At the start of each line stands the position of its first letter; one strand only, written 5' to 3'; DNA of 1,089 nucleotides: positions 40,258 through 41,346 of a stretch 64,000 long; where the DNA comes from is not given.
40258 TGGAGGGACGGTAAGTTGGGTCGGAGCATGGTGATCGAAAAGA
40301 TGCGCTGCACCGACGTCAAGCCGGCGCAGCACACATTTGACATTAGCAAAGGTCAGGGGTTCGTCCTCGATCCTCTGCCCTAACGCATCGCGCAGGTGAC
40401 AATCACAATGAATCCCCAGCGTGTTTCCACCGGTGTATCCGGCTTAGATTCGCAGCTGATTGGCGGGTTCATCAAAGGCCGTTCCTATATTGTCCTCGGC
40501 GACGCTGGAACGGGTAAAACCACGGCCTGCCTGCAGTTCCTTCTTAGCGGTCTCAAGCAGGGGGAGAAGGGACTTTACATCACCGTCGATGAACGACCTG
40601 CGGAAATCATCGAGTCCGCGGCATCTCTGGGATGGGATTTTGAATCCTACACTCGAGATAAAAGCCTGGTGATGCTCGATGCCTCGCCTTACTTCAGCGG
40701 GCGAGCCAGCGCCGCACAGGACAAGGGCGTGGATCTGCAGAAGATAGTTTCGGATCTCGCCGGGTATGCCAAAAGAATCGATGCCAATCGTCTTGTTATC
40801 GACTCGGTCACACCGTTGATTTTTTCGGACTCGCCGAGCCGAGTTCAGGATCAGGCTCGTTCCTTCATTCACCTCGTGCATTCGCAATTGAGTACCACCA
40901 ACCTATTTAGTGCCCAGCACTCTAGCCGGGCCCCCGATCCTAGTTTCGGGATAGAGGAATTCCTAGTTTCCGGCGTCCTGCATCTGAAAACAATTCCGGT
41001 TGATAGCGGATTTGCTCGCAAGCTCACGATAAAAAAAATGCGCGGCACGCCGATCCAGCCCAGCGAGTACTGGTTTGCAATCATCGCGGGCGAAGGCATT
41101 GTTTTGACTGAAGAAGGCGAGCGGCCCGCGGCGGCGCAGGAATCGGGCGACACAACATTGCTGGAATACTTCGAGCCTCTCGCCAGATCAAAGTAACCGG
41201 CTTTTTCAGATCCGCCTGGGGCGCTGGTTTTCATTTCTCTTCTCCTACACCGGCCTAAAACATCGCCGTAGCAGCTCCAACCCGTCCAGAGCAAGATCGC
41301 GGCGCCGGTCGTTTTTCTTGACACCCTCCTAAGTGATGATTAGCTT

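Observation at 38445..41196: Three-gene module: coiled-coil protein plus two paralogous single-domain KaiC-like ATPases ('split KaiC'), directly upstream of clpB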

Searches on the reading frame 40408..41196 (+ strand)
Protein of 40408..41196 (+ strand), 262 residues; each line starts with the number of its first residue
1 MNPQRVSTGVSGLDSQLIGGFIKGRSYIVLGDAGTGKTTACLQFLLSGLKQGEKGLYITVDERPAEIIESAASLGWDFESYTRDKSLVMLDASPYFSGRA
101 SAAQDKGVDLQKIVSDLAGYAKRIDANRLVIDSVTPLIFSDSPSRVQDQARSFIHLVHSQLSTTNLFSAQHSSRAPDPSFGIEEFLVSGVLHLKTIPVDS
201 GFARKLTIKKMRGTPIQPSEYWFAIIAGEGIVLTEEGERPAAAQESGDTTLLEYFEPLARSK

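Call 3: search_protein_families(library=pfam, proteins=[window:40408-41196:+], max_evalue=0.1)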
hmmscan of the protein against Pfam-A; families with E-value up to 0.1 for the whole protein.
window:40408-41196:+ (262 aa): 14 families
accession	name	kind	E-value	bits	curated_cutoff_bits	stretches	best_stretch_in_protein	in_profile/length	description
PF06745.19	ATPase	-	6.5e-57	193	26.6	1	6-236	1-229/231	KaiC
PF25199.1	nSTAND_NTPase5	-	6.9e-06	26.4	34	1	24-98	41-110/145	Novel STAND NTPase 5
PF13481.12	AAA_25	-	1.1e-05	25.6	27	1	16-145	24-163/195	AAA domain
PF14417.12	MEDS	-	0.00012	22.3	29.8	1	40-104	16-80/161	MEDS: MEthanogen/methylotroph, DcmR Sensory domain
PF00154.27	RecA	-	0.00057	19.9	27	1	4-77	31-103/262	recA bacterial DNA recombination protein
PF00270.35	DEAD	-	0.019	15.2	26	1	18-58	8-51/167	DEAD/DEAH box helicase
PF24336.1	DUF7504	-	0.028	15.3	27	1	26-178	3-163/179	Family of unknown function (DUF7504)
PF13401.12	AAA_22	-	0.04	14.7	27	1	25-51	6-32/130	AAA domain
PF13191.12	AAA_16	-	0.053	14.4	32.6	0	25-51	25-51/167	AAA ATPase domain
PF13173.12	AAA_14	-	0.054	13.9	27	1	25-91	3-69/129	AAA domain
PF13479.12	AAA_24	-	0.055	13.7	27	1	24-63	2-33/195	AAA domain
PF09848.15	SLFN-g3_helicase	-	0.055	13.2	24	1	27-72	4-51/354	Schlafen group 3, DNA/RNA helicase domain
PF05625.17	PAXNEB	-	0.055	12.9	28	0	6-69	19-83/366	PAXNEB protein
PF20720.3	nSTAND3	-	0.081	13.1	27.2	0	27-58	20-51/155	Novel STAND NTPase 3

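Call 4: search_protein_families(library=ncbifam, proteins=[window:40408-41196:+], max_evalue=0.1)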
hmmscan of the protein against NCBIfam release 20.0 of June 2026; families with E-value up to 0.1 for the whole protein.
window:40408-41196:+ (262 aa): 24 families
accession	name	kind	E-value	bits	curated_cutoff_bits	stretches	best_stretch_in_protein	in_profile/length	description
NF006799.0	PRK09302.1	equivalog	1.9e-37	129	408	1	4-232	11-237/515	circadian clock protein KaiC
TIGR03881.1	KaiC_arch_4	hypoth_equivalog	5.8e-34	117.8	247.8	1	4-235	1-230/231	KaiC domain-containing protein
TIGR03880.1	KaiC_arch_3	hypoth_equivalog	1e-31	110.2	249.45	1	9-217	1-202/224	KaiC domain-containing protein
TIGR03877.1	thermo_KaiC_1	hypoth_equivalog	1e-29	103.7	307.25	1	4-234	2-233/238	KaiC domain-containing protein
TIGR02655.1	circ_KaiC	equivalog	7e-28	97.5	546.25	1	5-232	2-227/484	circadian clock protein KaiC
NF052589.1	ArlH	equivalog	2.1e-11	44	215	1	13-231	9-221/229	archaellum protein ArlH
NF004723.0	PRK06067.1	subfamily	1.4e-08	34.6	194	1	6-158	16-162/243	flagellar accessory protein FlaH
NF006320.0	PRK08533.1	equivalog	5.7e-08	32.7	215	1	13-149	13-142/230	flagellar accessory protein FlaH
TIGR00416.1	sms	equivalog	1.2e-07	30.8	403.05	1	4-90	74-154/454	DNA repair protein RadA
TIGR03878.1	thermo_KaiC_2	hypoth_equivalog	1.8e-07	30.8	232.2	1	28-175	40-180/259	KaiC domain-containing protein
NF045863.1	glide_MMOB1660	exception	8.8e-06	24.9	600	1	6-73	123-188/515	MMOB1660 family gliding motility ATPase complex subunit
NF004629.0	PRK05973.1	equivalog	0.00034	19.7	156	1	16-91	56-131/237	DNA helicase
NF006861.0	PRK09361.1-1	equivalog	0.00035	20.2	278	1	4-105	3-106/235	DNA repair and recombination protein RadB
TIGR02237.1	recomb_radB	equivalog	0.00068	19.6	172.4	1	13-59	1-47/210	DNA repair and recombination protein RadB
TIGR02012.1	tigrfam_recA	equivalog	0.0019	17.6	325.3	1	4-60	34-91/321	recombinase RecA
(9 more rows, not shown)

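Call 6: search_protein_families(library=padloc, proteins=[window:40408-41196:+], max_evalue=0.01)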
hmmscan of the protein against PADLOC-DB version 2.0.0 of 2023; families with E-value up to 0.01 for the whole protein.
window:40408-41196:+ (262 aa): 1 family
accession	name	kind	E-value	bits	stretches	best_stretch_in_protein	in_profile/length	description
PDLC04140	mad8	-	0.0024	15.4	1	23-76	26-76/314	mads_8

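Call 56: find_homologous_proteins(query=window:40408-41196:+)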
Query window:40408-41196:+ (262 aa): 420 proteins with E <= 0.001 among 2221 candidates; the best 120 are listed.
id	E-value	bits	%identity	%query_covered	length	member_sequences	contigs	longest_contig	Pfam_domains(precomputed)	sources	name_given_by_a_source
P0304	3.0e-155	533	92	100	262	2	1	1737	PF06745.20,PF23442.2,PF13481.13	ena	-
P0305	5.4e-153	526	92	100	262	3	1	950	PF06745.20,PF13481.13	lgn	-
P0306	3.3e-152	523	90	100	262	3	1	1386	PF06745.20,PF23442.2,PF13481.13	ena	-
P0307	5.2e-151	519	91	100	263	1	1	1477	PF06745.20,PF13481.13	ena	-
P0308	2.1e-149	514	89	100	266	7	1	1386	PF06745.20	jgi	jgi:circadian clock protein KaiC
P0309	9.9e-149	512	89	100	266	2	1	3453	PF06745.20,PF23442.2,PF25199.2,PF13481.13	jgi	jgi:circadian clock protein KaiC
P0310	3.6e-148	510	89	100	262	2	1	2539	PF06745.20,PF23442.2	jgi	jgi:circadian clock protein KaiC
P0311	4.3e-148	510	89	100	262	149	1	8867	PF06745.20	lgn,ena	-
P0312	1.1e-147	508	89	100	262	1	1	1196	PF06745.20,PF23442.2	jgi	jgi:circadian clock protein KaiC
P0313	1.0e-144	499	88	100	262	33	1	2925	PF06745.20,PF25199.2,PF13481.13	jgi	jgi:circadian clock protein KaiC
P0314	1.1e-144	499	85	100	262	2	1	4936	PF06745.20,PF23442.2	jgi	jgi:circadian clock protein KaiC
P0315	1.0e-143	495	86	100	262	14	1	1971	PF06745.20,PF25199.2,PF13481.13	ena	-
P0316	8.6e-139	479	84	100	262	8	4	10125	PF06745.20,PF14417.13,PF23442.2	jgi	jgi:circadian clock protein KaiC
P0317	2.1e-132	458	81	100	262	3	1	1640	PF06745.20,PF23442.2,PF13481.13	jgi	jgi:circadian clock protein KaiC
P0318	2.4e-131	455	80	100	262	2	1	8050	PF06745.20,PF23442.2,PF13481.13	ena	-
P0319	2.7e-131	455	79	100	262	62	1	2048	PF06745.20,PF23442.2,PF13481.13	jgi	jgi:circadian clock protein KaiC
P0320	7.8e-126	437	77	100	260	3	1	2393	PF06745.20,PF23442.2,PF13481.13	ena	-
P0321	2.6e-119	416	74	100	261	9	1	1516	PF06745.20,PF23442.2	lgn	-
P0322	5.4e-116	405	73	100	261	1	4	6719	PF06745.20,PF23442.2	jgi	jgi:circadian clock protein KaiC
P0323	6.5e-104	365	93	69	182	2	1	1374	PF06745.20,PF13481.13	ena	-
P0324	8.9e-101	355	67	98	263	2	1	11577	PF06745.20,PF23442.2,PF25199.2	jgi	jgi:circadian clock protein KaiC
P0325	1.5e-94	334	64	98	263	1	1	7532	PF06745.20,PF13481.13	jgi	jgi:circadian clock protein KaiC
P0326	4.0e-94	333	62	98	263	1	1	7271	PF06745.20,PF14417.13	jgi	jgi:KaiC/GvpD/RAD55 family RecA-like ATPase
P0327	2.3e-92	327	62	98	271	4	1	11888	PF06745.20,PF23442.2,PF09848.16,PF13481.13,PF13191.13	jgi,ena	jgi:KaiC/GvpD/RAD55 family RecA-like ATPase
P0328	6.5e-91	323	59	98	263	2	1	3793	PF06745.20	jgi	jgi:circadian clock protein KaiC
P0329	1.2e-90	322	59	98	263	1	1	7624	PF06745.20,PF14417.13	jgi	jgi:circadian clock protein KaiC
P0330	1.8e-90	321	62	98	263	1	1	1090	PF06745.20,PF25199.2,PF13481.13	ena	-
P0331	2.7e-90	321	61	98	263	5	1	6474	PF06745.20,PF23442.2,PF13191.13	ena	-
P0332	1.6e-89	318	61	98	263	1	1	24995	PF06745.20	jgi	-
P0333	1.8e-89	318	60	100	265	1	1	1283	PF06745.20,PF23442.2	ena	-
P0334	5.4e-89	316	60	98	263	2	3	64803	PF06745.20,PF23442.2,PF13481.13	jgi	jgi:circadian clock protein KaiC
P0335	1.1e-88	315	61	98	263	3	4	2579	PF06745.20,PF13481.13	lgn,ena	-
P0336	1.7e-88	315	60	98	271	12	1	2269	PF06745.20,PF14417.13,PF23442.2,PF13481.13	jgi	jgi:circadian clock protein KaiC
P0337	4.1e-88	313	60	98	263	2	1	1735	PF06745.20,PF05625.18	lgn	-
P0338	4.8e-88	313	59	98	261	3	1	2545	PF06745.20,PF23442.2,PF13481.13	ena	-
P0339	6.4e-88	313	59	100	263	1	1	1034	PF06745.20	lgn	-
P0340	2.1e-87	311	63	89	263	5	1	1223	PF06745.20,PF14417.13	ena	-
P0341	2.2e-87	311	59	97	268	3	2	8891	PF06745.20,PF14417.13,PF23442.2,PF13481.13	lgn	-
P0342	2.6e-87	311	59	97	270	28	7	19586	PF06745.20,PF14417.13,PF23442.2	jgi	jgi:circadian clock protein KaiC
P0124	5.3e-87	310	62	89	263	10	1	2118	PF06745.20,PF14417.13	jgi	jgi:circadian clock protein KaiC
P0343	8.6e-87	309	62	89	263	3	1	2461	PF06745.20,PF14417.13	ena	-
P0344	1.2e-86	309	59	98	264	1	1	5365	PF06745.20,PF23442.2,PF25199.2,PF13481.13,PF13191.13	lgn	-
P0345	1.9e-86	308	59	97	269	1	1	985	PF06745.20,PF23442.2,PF13191.13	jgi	jgi:circadian clock protein KaiC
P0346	2.0e-86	308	58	97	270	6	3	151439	PF06745.20,PF23442.2,PF13481.13,PF13191.13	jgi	jgi:KaiC/GvpD/RAD55 family RecA-like ATPase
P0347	3.6e-86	307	59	96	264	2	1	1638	PF06745.20,PF25199.2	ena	-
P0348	5.3e-86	306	61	89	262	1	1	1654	PF06745.20,PF14417.13,PF23442.2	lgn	-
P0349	7.4e-86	306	62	89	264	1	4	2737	PF06745.20,PF13481.13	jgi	jgi:circadian clock protein KaiC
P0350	8.6e-86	306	60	98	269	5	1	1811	PF06745.20,PF14417.13,PF23442.2,PF25199.2,PF13481.13,PF13191.13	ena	-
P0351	8.9e-86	306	58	98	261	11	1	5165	PF06745.20,PF13481.13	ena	-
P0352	9.9e-86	306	58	98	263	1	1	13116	PF06745.20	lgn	-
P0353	1.1e-85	305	58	98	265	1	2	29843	PF06745.20,PF23442.2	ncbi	-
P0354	1.2e-85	305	58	98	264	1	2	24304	PF06745.20,PF14417.13,PF23442.2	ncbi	-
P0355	1.2e-85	305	59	99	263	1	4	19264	PF06745.20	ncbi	-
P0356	1.2e-85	305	57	97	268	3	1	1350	PF06745.20,PF14417.13,PF23442.2,PF25199.2,PF13481.13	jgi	jgi:circadian clock protein KaiC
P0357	1.3e-85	305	58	98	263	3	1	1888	PF06745.20,PF13481.13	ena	-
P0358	1.7e-85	305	57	98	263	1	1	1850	PF06745.20,PF25199.2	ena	-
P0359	1.9e-85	305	57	97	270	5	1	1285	PF06745.20,PF14417.13,PF23442.2,PF13481.13,PF13191.13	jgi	jgi:circadian clock protein KaiC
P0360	2.6e-85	304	56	98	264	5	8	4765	PF06745.20,PF23442.2,PF13481.13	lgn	-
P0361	2.7e-85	304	60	89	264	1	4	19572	PF06745.20,PF23442.2,PF13401.13,PF25199.2,PF13481.13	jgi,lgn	jgi:circadian clock protein KaiC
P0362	2.7e-85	304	58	97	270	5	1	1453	PF06745.20,PF14417.13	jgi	jgi:circadian clock protein KaiC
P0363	2.8e-85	304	60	89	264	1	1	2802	PF06745.20,PF23442.2,PF13481.13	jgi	jgi:circadian clock protein KaiC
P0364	3.0e-85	304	59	97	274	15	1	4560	PF06745.20,PF14417.13,PF13481.13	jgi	jgi:circadian clock protein KaiC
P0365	3.4e-85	304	58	94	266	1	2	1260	PF06745.20,PF23442.2,PF13481.13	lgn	-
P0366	3.5e-85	304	61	89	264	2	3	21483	PF06745.20,PF14417.13,PF23442.2,PF13481.13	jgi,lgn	jgi:circadian clock protein KaiC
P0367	4.9e-85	303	57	98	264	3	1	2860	PF06745.20,PF23442.2,PF13401.13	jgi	jgi:KaiC/GvpD/RAD55 family RecA-like ATPase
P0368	7.1e-85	303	62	88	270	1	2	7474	PF06745.20,PF23442.2,PF09848.16,PF13481.13,PF13191.13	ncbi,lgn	ncbi:MAG: RAD55 family ATPase [Candidatus Binatia bacterium]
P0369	7.7e-85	303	59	96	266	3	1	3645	PF06745.20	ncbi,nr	ncbi:MAG TPA: ATPase domain-containing protein [Candidatus Binatia bacterium]|nr:ATPase domain-conta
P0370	8.0e-85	303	62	89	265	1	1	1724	PF06745.20,PF13481.13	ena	-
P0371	9.4e-85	302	60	89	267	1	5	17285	PF06745.20,PF23442.2,PF13481.13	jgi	jgi:circadian clock protein KaiC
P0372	9.4e-85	302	58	97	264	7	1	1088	PF06745.20,PF23442.2,PF24336.2,PF13481.13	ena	-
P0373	1.2e-84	302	60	89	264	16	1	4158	PF06745.20,PF23442.2,PF13481.13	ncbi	-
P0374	1.2e-84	302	57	98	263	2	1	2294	PF06745.20,PF14417.13,PF23442.2,PF13481.13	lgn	-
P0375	1.8e-84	301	60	89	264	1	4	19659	PF06745.20,PF14417.13,PF23442.2,PF13481.13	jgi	jgi:KaiC/GvpD/RAD55 family RecA-like ATPase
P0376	2.0e-84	301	57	94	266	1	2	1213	PF06745.20,PF23442.2,PF13481.13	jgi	jgi:circadian clock protein KaiC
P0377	2.2e-84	301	58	98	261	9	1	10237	PF06745.20,PF14417.13,PF23442.2,PF13481.13,PF13191.13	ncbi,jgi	jgi:circadian clock protein KaiC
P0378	2.2e-84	301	59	97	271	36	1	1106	PF06745.20,PF14417.13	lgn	-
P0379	2.5e-84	301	60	89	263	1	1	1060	PF06745.20,PF14417.13,PF23442.2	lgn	-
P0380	2.5e-84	301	55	98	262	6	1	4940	PF06745.20,PF13481.13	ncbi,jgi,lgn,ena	-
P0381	2.5e-84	301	58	97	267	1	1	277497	PF06745.20,PF05625.18,PF13481.13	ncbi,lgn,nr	ncbi:MAG TPA: ATPase domain-containing protein [candidate division Zixibacteria bacterium]|nr:ATPase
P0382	2.7e-84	301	59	97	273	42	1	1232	PF06745.20,PF14417.13,PF23442.2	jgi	jgi:KaiC/GvpD/RAD55 family RecA-like ATPase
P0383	3.6e-84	300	58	97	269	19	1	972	PF06745.20,PF14417.13,PF05625.18,PF23442.2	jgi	jgi:circadian clock protein KaiC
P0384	4.1e-84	300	59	97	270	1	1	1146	PF06745.20,PF14417.13,PF23442.2,PF24336.2,PF25199.2,PF13481.13,PF13191.13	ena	-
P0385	4.9e-84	300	60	89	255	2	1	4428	PF06745.20,PF13481.13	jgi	jgi:circadian clock protein KaiC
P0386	5.7e-84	300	57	97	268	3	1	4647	PF06745.20,PF23442.2,PF25199.2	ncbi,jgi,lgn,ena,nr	ncbi:MAG TPA: ATPase domain-containing protein [Methylomirabilota bacterium]|nr:ATPase domain-contai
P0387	7.2e-84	299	57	98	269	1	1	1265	PF06745.20,PF23442.2,PF13481.13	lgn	-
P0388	9.6e-84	299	55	99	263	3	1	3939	PF06745.20,PF13481.13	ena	-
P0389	1.1e-83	299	55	98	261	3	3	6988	PF06745.20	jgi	jgi:circadian clock protein KaiC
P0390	1.3e-83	299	57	98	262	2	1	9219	PF06745.20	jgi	-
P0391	1.4e-83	298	60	89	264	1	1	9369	PF06745.20,PF13481.13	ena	-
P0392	1.5e-83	298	57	94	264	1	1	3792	PF06745.20,PF24336.2,PF13481.13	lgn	-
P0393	1.7e-83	298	58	89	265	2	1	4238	PF06745.20,PF23442.2,PF13481.13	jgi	jgi:circadian clock protein KaiC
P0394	2.5e-83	298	60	89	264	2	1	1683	PF06745.20,PF23442.2,PF24336.2,PF25199.2,PF13481.13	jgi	jgi:circadian clock protein KaiC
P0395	2.8e-83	298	61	90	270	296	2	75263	PF06745.20,PF14417.13,PF23442.2,PF13191.13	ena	-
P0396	3.1e-83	297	57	98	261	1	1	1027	PF06745.20,PF23442.2,PF13401.13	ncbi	-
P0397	3.3e-83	297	57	97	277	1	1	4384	PF06745.20,PF14417.13,PF25199.2,PF13481.13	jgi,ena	jgi:circadian clock protein KaiC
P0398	3.5e-83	297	55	97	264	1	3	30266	PF06745.20,PF13481.13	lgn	-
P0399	3.9e-83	297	56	98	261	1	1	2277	PF06745.20,PF23442.2,PF25199.2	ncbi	-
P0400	5.6e-83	297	57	98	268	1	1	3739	PF06745.20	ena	-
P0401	6.2e-83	296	59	89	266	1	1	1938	PF06745.20,PF23442.2,PF13401.13,PF13481.13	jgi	jgi:circadian clock protein KaiC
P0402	7.3e-83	296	54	98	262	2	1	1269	PF06745.20,PF23442.2,PF13481.13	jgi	jgi:circadian clock protein KaiC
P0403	9.5e-83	296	56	98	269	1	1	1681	PF06745.20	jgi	jgi:circadian clock protein KaiC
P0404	9.7e-83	296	56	98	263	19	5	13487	PF06745.20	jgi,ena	-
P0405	1.1e-82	296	60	89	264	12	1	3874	PF06745.20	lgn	-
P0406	1.2e-82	295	57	98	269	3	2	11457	PF06745.20,PF14417.13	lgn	-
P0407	1.7e-82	295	54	99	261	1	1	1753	PF06745.20,PF13481.13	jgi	jgi:circadian clock protein KaiC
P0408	1.8e-82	295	55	98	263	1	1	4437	PF06745.20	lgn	-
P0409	1.9e-82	295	54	98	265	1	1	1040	PF06745.20,PF23442.2,PF13481.13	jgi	jgi:circadian clock protein KaiC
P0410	2.0e-82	295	53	98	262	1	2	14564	PF06745.20,PF23442.2,PF13481.13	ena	-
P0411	2.4e-82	294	52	99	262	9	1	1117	PF06745.20,PF13481.13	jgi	jgi:circadian clock protein KaiC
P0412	2.7e-82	294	53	98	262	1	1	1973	PF06745.20,PF23442.2,PF13481.13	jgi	jgi:circadian clock protein KaiC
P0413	2.7e-82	294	53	98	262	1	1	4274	PF06745.20,PF23442.2,PF13481.13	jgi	jgi:circadian clock protein KaiC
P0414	3.6e-82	294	57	98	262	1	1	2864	PF06745.20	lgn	-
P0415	4.1e-82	294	56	97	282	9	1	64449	PF06745.20,PF14417.13,PF23442.2,PF13481.13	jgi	jgi:KaiC/GvpD/RAD55 family RecA-like ATPase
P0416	4.4e-82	294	58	97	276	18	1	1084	PF06745.20,PF14417.13,PF23442.2,PF13481.13,PF13191.13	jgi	jgi:circadian clock protein KaiC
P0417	5.1e-82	293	57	98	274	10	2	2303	PF06745.20,PF23442.2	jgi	jgi:circadian clock protein KaiC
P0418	6.6e-82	293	56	98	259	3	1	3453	PF06745.20,PF23442.2,PF13481.13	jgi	jgi:circadian clock protein KaiC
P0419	7.4e-82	293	57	97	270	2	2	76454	PF06745.20,PF14417.13,PF23442.2,PF13481.13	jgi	jgi:circadian clock protein KaiC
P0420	8.0e-82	293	56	98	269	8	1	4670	PF06745.20,PF23442.2,PF13481.13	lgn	-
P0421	8.2e-82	293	52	99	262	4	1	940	PF06745.20,PF23442.2,PF13481.13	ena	-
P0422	9.7e-82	293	56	97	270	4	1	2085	PF06745.20,PF23442.2,PF09848.16,PF13481.13,PF13191.13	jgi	jgi:circadian clock protein KaiC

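Call 57: find_encoding_contigs(protein=P0381, flank=8000, max_places=1)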
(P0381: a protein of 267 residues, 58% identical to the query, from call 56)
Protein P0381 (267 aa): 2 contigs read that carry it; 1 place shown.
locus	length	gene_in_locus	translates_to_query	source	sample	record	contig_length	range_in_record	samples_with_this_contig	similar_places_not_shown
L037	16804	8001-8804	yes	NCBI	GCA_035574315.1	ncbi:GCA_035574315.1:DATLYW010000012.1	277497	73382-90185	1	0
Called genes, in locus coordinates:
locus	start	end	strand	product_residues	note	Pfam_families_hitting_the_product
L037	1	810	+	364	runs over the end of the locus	PF04909:Amidohydro_2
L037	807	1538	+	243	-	PF17645:Amdase, PF01177:Asp_Glu_race (weak)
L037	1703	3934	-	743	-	PF23139:OB_YrrC, PF14520:HHH_5, PF14490:HHH_RecD2, PF13245:AAA_19, PF13604:AAA_30, PF09848:SLFN-g3_helicase, PF18335:SH3_13, PF13538:UvrD_C_2, +6 more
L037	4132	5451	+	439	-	PF01595:CNNM, PF00571:CBS, PF03471:CorC_HlyC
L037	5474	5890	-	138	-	PF00903:Glyoxalase, PF13669:Glyoxalase_4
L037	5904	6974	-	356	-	PF00155:Aminotran_1_2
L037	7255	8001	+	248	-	PF06745:ATPase, PF13481:AAA_25, PF07088:GvpD_P-loop (faint), PF14417:MEDS (faint)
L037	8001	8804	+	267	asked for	PF05625:PAXNEB (weak), PF13481:AAA_25 (weak), PF06745:ATPase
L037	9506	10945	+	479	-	PF00083:Sugar_tr, PF07690:MFS_1, PF01306:LacY_symp (weak)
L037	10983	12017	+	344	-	PF01208:URO-D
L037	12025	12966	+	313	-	PF00762:Ferrochelatase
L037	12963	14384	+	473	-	PF01266:DAO, PF01593:Amino_oxidase, PF13450:NAD_binding_8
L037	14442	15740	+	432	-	PF01547:SBP_bac_1, PF13416:SBP_bac_8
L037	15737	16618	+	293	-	PF00528:BPD_transp_1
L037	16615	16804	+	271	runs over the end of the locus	PF00528:BPD_transp_1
